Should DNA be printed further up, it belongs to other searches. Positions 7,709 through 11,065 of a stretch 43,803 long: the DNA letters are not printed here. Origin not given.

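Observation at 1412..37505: Non-collinear hybrid NRPS/PKS assembly line with split modules and a beta-amino-forming PKS step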

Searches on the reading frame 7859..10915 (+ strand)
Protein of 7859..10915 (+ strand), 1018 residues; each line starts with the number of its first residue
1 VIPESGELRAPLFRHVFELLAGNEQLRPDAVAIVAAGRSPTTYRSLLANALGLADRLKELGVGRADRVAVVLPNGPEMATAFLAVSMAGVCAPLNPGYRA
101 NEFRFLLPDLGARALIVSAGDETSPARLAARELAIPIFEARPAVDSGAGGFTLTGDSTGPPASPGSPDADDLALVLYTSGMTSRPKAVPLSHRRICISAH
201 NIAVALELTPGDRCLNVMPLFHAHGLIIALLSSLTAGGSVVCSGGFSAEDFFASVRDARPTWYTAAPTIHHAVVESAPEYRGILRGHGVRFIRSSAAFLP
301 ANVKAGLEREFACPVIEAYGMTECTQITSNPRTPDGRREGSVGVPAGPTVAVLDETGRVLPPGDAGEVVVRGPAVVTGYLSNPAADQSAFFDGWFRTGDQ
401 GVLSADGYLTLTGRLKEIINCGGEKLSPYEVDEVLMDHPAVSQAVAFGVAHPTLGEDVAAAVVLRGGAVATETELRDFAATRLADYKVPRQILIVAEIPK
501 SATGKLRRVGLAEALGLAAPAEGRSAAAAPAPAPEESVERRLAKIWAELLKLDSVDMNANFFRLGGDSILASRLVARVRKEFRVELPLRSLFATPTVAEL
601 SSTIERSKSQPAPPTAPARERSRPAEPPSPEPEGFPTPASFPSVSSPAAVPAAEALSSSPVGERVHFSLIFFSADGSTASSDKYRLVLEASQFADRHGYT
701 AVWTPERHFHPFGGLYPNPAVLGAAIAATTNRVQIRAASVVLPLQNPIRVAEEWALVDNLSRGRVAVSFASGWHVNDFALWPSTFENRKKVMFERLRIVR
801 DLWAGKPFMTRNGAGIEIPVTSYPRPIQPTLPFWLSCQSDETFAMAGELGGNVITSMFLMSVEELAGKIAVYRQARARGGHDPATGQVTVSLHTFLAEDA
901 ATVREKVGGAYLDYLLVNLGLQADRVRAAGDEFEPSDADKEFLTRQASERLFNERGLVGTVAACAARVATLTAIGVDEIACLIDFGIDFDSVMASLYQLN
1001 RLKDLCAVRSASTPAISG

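Call 3: search_protein_families(library=pfam, proteins=[window:7859-10915:+], max_evalue=0.001)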
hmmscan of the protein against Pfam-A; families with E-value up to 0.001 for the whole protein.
window:7859-10915:+ (1018 aa): 4 families
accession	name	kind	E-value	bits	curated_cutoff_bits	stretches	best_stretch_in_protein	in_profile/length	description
PF00501.34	AMP-binding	-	1.8e-75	254.6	29.9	1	27-380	8-384/384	AMP-binding enzyme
PF00296.26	Bac_luciferase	-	1.6e-47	162.9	27.9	1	667-978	6-314/314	Luciferase-like monooxygenase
PF13193.12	AMP-binding_C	-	1.8e-17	64.4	24.5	1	430-505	1-76/76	AMP-binding enzyme C-terminal domain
PF00550.31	PP-binding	-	4.1e-16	59.4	20.8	1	541-603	2-66/67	Phosphopantetheine attachment site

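Call 9: find_related_loci(query=window:7859-10915:+, collection=genome_contigs, flank=10000)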
Query window:7859-10915:+ (1018 aa) in genome_contigs; peptide patterns used: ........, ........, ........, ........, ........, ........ (x = any residue, [..] = any of these).
600 stretches matched a pattern (row limit reached: there are more); 568 encode a relative of the query (tblastn E <= 1e-3); the best 80 are kept; 80 distinct loci.
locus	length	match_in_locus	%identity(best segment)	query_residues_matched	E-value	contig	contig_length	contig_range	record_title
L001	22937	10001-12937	67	10-1006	0e+0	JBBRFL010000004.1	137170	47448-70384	MAG: Thermoanaerobaculia bacterium isolate Co_metawrap_2567 Cmw_2567_k141_18656699_length_137170_cov_25.9985, whole geno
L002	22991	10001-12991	66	18-1017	0e+0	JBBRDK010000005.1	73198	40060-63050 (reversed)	MAG: Thermoanaerobaculia bacterium isolate Co_metawrap_2448 Cmw_2448_k141_27554439_length_73198_cov_21.1563, whole genom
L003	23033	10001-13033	65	5-1017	0e+0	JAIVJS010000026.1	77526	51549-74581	MAG: Acidobacteria bacterium isolate MAG7 MTG7_698, whole genome shotgun sequence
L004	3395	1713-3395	62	8-571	0e+0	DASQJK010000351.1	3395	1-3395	MAG TPA_asm: Thermoanaerobaculia bacterium isolate SMAG_U11884 k141_1839624, whole genome shotgun sequence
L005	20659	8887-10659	55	16-605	0e+0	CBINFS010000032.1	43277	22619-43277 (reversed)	MAG TPA_asm: uncultured bacterium isolate SRR16817064_binner12_Refined_7 genome assembly, contig: ERZ27394172.282, whole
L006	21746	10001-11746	54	15-604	0e+0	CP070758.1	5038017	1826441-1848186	MAG: Gemmatimonadota bacterium isolate bin29 chromosome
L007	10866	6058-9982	51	14-615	2e-180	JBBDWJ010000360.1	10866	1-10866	MAG: Bryobacterales bacterium isolate LejiaD_62_10 Lejia_D_9199_length_10866_cov_5, whole genome shotgun sequence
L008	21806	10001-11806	49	9-620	3e-176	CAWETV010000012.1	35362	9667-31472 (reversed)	MAG: uncultured Acidobacteriota bacterium isolate MFD01476.bin.1.226 genome assembly, contig: contig_72584, whole genome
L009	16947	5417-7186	49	9-607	1e-173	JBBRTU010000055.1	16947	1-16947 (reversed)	MAG: Burkholderiales bacterium isolate La2_metabat2.276 La2_metabat2.276_K_1526604L16947_cov_12.0000, whole genome shotg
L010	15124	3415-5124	51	29-607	6e-173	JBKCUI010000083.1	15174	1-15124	MAG: Pirellula sp. isolate samp_2047_metabat2_756 samp_2047_674976, whole genome shotgun sequence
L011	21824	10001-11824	48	16-622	3e-172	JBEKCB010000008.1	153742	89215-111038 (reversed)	MAG: Candidatus Brocadiia bacterium isolate SPRUCE 14 SPRUCE_14_8, whole genome shotgun sequence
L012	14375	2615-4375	51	32-617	7e-172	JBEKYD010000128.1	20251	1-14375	MAG: Bryobacteraceae bacterium isolate SPRUCE 667 SPRUCE_667_128, whole genome shotgun sequence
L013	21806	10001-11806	49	9-620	3e-170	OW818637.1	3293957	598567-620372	metagenome genome assembly, chromosome: 1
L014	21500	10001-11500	59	14-517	6e-170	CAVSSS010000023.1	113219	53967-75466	MAG: uncultured Alphaproteobacteria bacterium isolate MFD05705.bin.2.100 genome assembly, contig: contig_51719, whole ge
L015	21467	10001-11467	59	29-517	5e-169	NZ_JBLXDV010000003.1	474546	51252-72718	MAG: Minwuia sp. isolate ES20-17 S20maxbin_out.039RE.5K@3, whole genome shotgun sequence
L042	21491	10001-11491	57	19-518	9e-163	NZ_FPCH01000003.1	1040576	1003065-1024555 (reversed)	Hyphomicrobium facile strain DSM 1565, whole genome shotgun sequence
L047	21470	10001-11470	56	31-517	6e-162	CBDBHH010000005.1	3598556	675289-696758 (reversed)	MAG: Alphaproteobacteria bacterium isolate bcc394d7-c654-44df-b0f3-7ba1a8824e42 genome assembly, contig: contig_5, whole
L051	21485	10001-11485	56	19-517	2e-161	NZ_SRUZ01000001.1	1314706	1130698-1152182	Mesorhizobium sp. M8A.F.Ca.ET.218.01.1.1 NODE_1_length_1314706_cov_21.0346, whole genome shotgun sequence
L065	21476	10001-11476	55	30-518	1e-160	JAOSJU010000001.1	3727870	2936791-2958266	MAG: Burkholderiaceae bacterium isolate FR_11 FR-Burkholderiaceae-1_s1, whole genome shotgun sequence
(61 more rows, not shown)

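Call 10: search_protein_families(library=ncbifam, proteins=[window:7859-10915:+], max_evalue=0.00001)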
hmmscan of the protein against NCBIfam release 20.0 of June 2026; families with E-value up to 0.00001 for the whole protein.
window:7859-10915:+ (1018 aa): 125 families (the best 25 are shown)
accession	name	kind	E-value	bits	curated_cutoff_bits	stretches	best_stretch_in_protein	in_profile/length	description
TIGR04020.1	seco_metab_LLM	subfamily_domain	1.5e-131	438.6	244.45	1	667-1003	1-341/341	MupA/Atu3671 family FMN-dependent luciferase-like monooxygenase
NF004511.1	PRK05852.1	equivalog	3.6e-129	431.7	650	1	17-513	2-502/505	FadD7 family fatty acid--CoA ligase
NF004837.0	PRK06187.1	subfamily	2.2e-99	333.1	476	1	18-513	12-520/531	long-chain-fatty-acid--CoA ligase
NF004114.0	PRK05605.1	equivalog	8.8e-93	311.5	766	2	164-514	215-568/575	long-chain-fatty-acid--CoA ligase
NF005702.0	PRK07514.1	subfamily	1.7e-80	270.8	558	1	15-509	4-494/506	malonyl-CoA synthase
NF006182.0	PRK08316.1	subfamily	4.3e-76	256.5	663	1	24-508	21-510/523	fatty acyl-CoA synthetase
NF005858.0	PRK07787.1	subfamily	9.6e-75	251.8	575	1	29-512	15-469/471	acyl-CoA synthetase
NF006181.0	PRK08314.1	subfamily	1.3e-74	251.5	705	2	163-507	197-546/563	long-chain-fatty-acid--CoA ligase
NF004808.0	PRK06155.1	equivalog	1.6e-72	244.5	722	1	16-527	23-533/542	ATP-dependent acyl-CoA ligase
NF005307.0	PRK06839.1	equivalog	1.1e-71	242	748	1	25-513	13-491/496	o-succinylbenzoate--CoA ligase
NF005801.1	PRK07656.1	equivalog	1.5e-71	241.6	657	1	29-506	16-494/500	FadD3 family acyl-CoA ligase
NF009233.0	PRK12583.1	subfamily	6.5e-70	236.1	832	2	168-513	199-548/558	fatty acid CoA ligase family protein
NF006020.0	PRK08162.1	subfamily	2.5e-69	234.1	677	1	22-513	27-536/545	acyl-CoA synthetase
NF005714.0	PRK07529.1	subfamily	4e-69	233.6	632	2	166-512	214-573/640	acyl-CoA synthetase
NF002966.0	PRK03640.1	equivalog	2.1e-67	227.8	556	1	23-513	11-478/483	o-succinylbenzoate--CoA ligase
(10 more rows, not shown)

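Call 19: search_solved_structures(query=window:7859-10915:+, max_evalue=1e-20)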
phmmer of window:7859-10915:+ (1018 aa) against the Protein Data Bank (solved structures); distinct sequences matched with E-value up to 1e-20: 157 (the best 60 are shown).
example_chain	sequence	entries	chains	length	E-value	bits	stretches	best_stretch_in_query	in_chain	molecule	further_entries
5ie0_A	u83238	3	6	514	2.2e-107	363.4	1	27-511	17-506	Oxalate--CoA ligase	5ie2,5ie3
6ket_A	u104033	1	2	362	1.1e-103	351.1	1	664-1010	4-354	PuwE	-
6qjz_A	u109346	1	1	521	1.3e-103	350.8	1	28-513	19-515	oxalyl CoA-synthetase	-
8aff_A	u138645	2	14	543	3e-98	333.1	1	157-516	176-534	Oxalate--CoA ligase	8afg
6mfz_A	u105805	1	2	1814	1.8e-77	264.4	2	11-620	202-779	Linear gramicidin synthase subunit A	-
9be3_A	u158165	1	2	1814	2.4e-77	264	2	11-626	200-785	Linear gramicidin synthase subunit A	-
9meh_A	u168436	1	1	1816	2.4e-77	264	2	11-626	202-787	Linear gramicidin synthase subunit A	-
9be4_A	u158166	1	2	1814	9.4e-77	262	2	11-626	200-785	Linear gramicidin synthase subunit A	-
8atd_C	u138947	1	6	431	6e-69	236.1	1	157-418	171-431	Oxalate--CoA ligase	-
6mfy_A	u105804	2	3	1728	8.4e-66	225.7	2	11-620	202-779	Linear gramicidin synthase subunit A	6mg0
8weu_A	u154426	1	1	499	3.7e-60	207.1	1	25-516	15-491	Fatty-acyl-CoA synthase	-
4fuq_A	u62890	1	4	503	4.4e-60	206.8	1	27-513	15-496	Malonyl CoA synthetase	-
4gxq_A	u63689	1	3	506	5e-60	206.6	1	27-512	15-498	Malonyl CoA synthetase, Benzoate-CoA ligase Chimeric protein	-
8wev_A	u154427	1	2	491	6.2e-60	206.3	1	25-508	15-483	Feruloyl-CoA Synthetase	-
4fut_A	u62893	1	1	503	3.6e-59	203.8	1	27-512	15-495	Malonyl CoA synthetase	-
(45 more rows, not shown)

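Call 27: search_protein_families(library=pfam, proteins=[L002:1320-3257:+, L002:3961-4680:+, L002:4959-7577:+, L002:15979-16656:-, L002:16730-17272:-, L002:18022-19242:+, L002:19796-21850:+, L001:3875-5059:+, L003:2047-4002:+, L003:5333-7864:+], max_evalue=0.00001)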
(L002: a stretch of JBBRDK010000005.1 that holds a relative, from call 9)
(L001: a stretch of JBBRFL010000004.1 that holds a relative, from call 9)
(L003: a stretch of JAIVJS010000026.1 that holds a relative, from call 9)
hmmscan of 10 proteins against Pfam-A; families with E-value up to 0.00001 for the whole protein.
L002:1320-3257:+ (645 aa): 0 families

L002:3961-4680:+ (239 aa): 0 families

L002:4959-7577:+ (872 aa): 2 families
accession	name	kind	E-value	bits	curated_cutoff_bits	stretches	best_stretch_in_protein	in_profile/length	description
PF00593.30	TonB_dep_Rec_b-barrel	-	1.3e-30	108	27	1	402-839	24-436/436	TonB dependent receptor-like, beta-barrel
PF07715.20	Plug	-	1.6e-21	77.2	23.9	1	215-318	4-106/107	TonB-dependent Receptor Plug Domain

L002:15979-16656:- (225 aa): 0 families

L002:16730-17272:- (180 aa): 0 families

L002:18022-19242:+ (406 aa): 1 family
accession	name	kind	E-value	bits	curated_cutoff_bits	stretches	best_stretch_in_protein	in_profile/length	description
PF13088.12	BNR_2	-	1.9e-06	27.9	31.4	0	103-235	53-185/277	BNR repeat-like domain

L002:19796-21850:+ (684 aa): 2 families
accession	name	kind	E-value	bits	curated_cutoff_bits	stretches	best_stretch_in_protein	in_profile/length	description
PF25183.1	OMP_b-brl_4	-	3.3e-98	330.6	30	3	376-665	429-737/838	Outer membrane beta barrel domain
PF00593.30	TonB_dep_Rec_b-barrel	-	2.7e-08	34.6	27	1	146-635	42-392/436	TonB dependent receptor-like, beta-barrel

L001:3875-5059:+ (394 aa): 1 family
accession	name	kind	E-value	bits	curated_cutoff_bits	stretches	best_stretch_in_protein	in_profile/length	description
PF02668.22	TauD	-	8.7e-46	157.4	27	1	83-375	12-265/267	Taurine catabolism dioxygenase TauD, TfdA family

L003:2047-4002:+ (651 aa): 0 families

L003:5333-7864:+ (843 aa): 2 families
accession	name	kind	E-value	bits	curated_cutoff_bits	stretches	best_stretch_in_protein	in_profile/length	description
PF00593.30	TonB_dep_Rec_b-barrel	-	7.7e-30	105.5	27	1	374-810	25-436/436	TonB dependent receptor-like, beta-barrel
PF07715.20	Plug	-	3e-23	82.8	23.9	1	185-289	3-106/107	TonB-dependent Receptor Plug Domain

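Call 32: find_homologous_proteins(query=window:7859-10915:+, max_evalue=1e-50)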
Query window:7859-10915:+ (1018 aa): 5755 proteins with E <= 1e-50 among 8000 candidates; the best 120 are listed.
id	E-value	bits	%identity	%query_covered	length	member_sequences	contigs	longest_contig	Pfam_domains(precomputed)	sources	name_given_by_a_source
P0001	0.0e+0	2245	100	99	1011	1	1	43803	PF00296.27,PF00550.32,PF00501.35,PF13193.13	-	-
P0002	0.0e+0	1513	69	99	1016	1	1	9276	PF00296.27,PF00550.32,PF00501.35,PF13193.13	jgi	jgi:natural product biosynthesis luciferase-like monooxygenase protein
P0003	0.0e+0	1511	70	99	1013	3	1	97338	PF00296.27,PF00550.32,PF00501.35,PF13193.13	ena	-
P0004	0.0e+0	1488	69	98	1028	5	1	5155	PF00296.27,PF00550.32,PF00501.35,PF13193.13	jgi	jgi:oxalate---CoA ligase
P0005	0.0e+0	1432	67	98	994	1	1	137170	PF00296.27,PF00550.32,PF00501.35,PF13193.13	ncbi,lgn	-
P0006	0.0e+0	1430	67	98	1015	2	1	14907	PF00296.27,PF00550.32,PF00501.35,PF13193.13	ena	-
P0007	0.0e+0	1428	68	97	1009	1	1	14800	PF00296.27,PF00550.32,PF00501.35,PF13193.13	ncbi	-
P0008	0.0e+0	1422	67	98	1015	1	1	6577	PF00296.27,PF00550.32,PF00501.35,PF13193.13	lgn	-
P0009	0.0e+0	1416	66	98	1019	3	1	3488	PF00296.27,PF00550.32,PF00501.35,PF13193.13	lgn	-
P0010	0.0e+0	1415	67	98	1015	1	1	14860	PF00296.27,PF00550.32,PF00501.35,PF13193.13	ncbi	-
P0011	0.0e+0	1414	65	99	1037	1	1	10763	PF00296.27,PF00550.32,PF00501.35,PF13193.13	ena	-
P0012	0.0e+0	1398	65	100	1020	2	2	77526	PF00296.27,PF00550.32,PF00501.35,PF13193.13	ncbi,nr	ncbi:MAG: LLM class flavin-dependent oxidoreductase [Acidobacteria bacterium]|nr:LLM class flavin-de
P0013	0.0e+0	1396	66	99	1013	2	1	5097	PF00296.27,PF00550.32,PF00501.35,PF13193.13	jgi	jgi:natural product biosynthesis luciferase-like monooxygenase protein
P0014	0.0e+0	1058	50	97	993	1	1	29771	PF00296.27,PF00550.32,PF00501.35,PF13193.13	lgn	-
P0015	0.0e+0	1052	50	97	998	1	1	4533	PF00296.27,PF00550.32,PF00501.35,PF13193.13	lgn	-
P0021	3.8e-283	960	47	97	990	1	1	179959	PF00296.27,PF00550.32,PF00501.35,PF13193.13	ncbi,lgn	-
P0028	5.9e-275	933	49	93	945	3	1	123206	PF00296.27,PF00550.32,PF00501.35,PF13193.13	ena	-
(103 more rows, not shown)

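Call 34: search_protein_families(library=pfam, proteins=[L051:8088-9674:+, L051:11491-12471:+, L051:7033-8040:+, L051:5175-6320:+, L051:4026-5159:+, L042:7468-8745:-, L042:11578-12894:-, L047:11482-12468:+, L047:12484-13641:-, L065:8781-10034:-], max_evalue=1e-8)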
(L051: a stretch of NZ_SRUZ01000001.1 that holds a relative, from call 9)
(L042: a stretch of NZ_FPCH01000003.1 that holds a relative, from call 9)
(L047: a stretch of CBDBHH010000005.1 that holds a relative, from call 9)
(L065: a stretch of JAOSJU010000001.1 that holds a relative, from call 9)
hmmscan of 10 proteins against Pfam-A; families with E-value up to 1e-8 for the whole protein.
L051:8088-9674:+ (528 aa): 1 family
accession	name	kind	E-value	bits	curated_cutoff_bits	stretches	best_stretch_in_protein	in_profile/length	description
PF01019.26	G_glu_transpept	-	2.4e-150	502.2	27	1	32-523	2-512/512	Gamma-glutamyltranspeptidase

L051:11491-12471:+ (326 aa): 2 families
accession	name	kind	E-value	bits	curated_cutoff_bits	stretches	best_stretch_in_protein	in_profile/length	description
PF08546.17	ApbA_C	-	3.3e-30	105.4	22.7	1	197-318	1-124/125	Ketopantoate reductase PanE/ApbA C terminal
PF02558.23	ApbA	-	4.1e-27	95.1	22.2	1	3-170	1-148/150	Ketopantoate reductase PanE/ApbA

L051:7033-8040:+ (335 aa): 1 family
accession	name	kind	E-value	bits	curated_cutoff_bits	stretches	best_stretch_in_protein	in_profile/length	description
PF00528.27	BPD_transp_1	-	7.5e-15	55.6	26.4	1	155-334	2-181/184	Binding-protein-dependent transport system inner membrane component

L051:5175-6320:+ (381 aa): 2 families
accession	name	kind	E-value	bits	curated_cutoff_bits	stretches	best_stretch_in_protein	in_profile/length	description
PF00005.33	ABC_tran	-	9.4e-37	127.1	25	1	45-187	1-136/137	ABC transporter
PF08402.16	TOBE_2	-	6.3e-12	45.9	21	1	297-376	2-75/76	TOBE domain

L051:4026-5159:+ (377 aa): 2 families
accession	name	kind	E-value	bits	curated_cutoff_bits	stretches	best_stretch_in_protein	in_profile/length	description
PF13416.11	SBP_bac_8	-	1.2e-35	124.1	27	1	86-333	11-270/279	Bacterial extracellular solute-binding protein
PF01547.30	SBP_bac_1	-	4.6e-14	53.6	26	1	66-312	7-306/307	Bacterial extracellular solute-binding protein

L042:7468-8745:- (425 aa): 1 family
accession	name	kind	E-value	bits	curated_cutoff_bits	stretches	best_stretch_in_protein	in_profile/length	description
PF07690.21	MFS_1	-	3.7e-40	138.3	33.4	2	31-280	3-254/347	Major Facilitator Superfamily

L042:11578-12894:- (438 aa): 2 families
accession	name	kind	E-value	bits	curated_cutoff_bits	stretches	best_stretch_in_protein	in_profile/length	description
PF07690.21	MFS_1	-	4e-18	65.9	33.4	1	60-397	26-347/347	Major Facilitator Superfamily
PF00083.30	Sugar_tr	-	1e-15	58.1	22.3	1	31-234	5-202/452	Sugar (and other) transporter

L047:11482-12468:+ (328 aa): 2 families
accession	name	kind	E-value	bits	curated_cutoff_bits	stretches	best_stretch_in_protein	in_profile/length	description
PF08546.17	ApbA_C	-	3.4e-29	102.2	22.7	1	199-319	2-124/125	Ketopantoate reductase PanE/ApbA C terminal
PF02558.23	ApbA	-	2e-27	96.1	22.2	1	3-171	1-148/150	Ketopantoate reductase PanE/ApbA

L047:12484-13641:- (385 aa): 1 family
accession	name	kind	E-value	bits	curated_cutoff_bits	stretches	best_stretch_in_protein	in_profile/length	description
PF00144.29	Beta-lactamase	-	5.1e-56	190.7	27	1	22-381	3-328/329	Beta-lactamase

L065:8781-10034:- (417 aa): 1 family
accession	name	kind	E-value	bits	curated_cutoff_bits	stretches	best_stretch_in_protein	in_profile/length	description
PF03401.19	TctC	-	5.6e-28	98.7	27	1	145-407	12-267/274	Tripartite tricarboxylate transporter family receptor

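Call 35: find_encoding_contigs(protein=P0003, flank=10000, max_places=2)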
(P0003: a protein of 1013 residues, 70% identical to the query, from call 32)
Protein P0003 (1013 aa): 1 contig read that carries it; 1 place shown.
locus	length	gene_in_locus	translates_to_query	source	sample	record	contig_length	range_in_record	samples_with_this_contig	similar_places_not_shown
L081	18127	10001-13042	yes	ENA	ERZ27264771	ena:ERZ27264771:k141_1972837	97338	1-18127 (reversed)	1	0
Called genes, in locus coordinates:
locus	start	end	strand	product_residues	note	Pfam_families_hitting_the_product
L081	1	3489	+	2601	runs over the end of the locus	PF00668:Condensation, PF00501:AMP-binding, PF08241:Methyltransf_11, PF08242:Methyltransf_12, PF13489:Methyltransf_23, PF13649:Methyltransf_25, PF13847:Methyltransf_31, PF00550:PP-binding, +4 more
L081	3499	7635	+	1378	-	PF00668:Condensation, PF00501:AMP-binding, PF13193:AMP-binding_C, PF00550:PP-binding, PF00561:Abhydrolase_1 (weak), PF00975:Thioesterase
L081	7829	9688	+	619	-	PF13522:GATase_6, PF13537:GATase_7, PF12481:DUF3700 (faint), PF00733:Asn_synthase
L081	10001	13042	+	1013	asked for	PF00501:AMP-binding, PF13193:AMP-binding_C, PF00550:PP-binding, PF00296:Bac_luciferase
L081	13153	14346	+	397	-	PF02515:CoA_transf_3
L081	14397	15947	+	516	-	PF00668:Condensation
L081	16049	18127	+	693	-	?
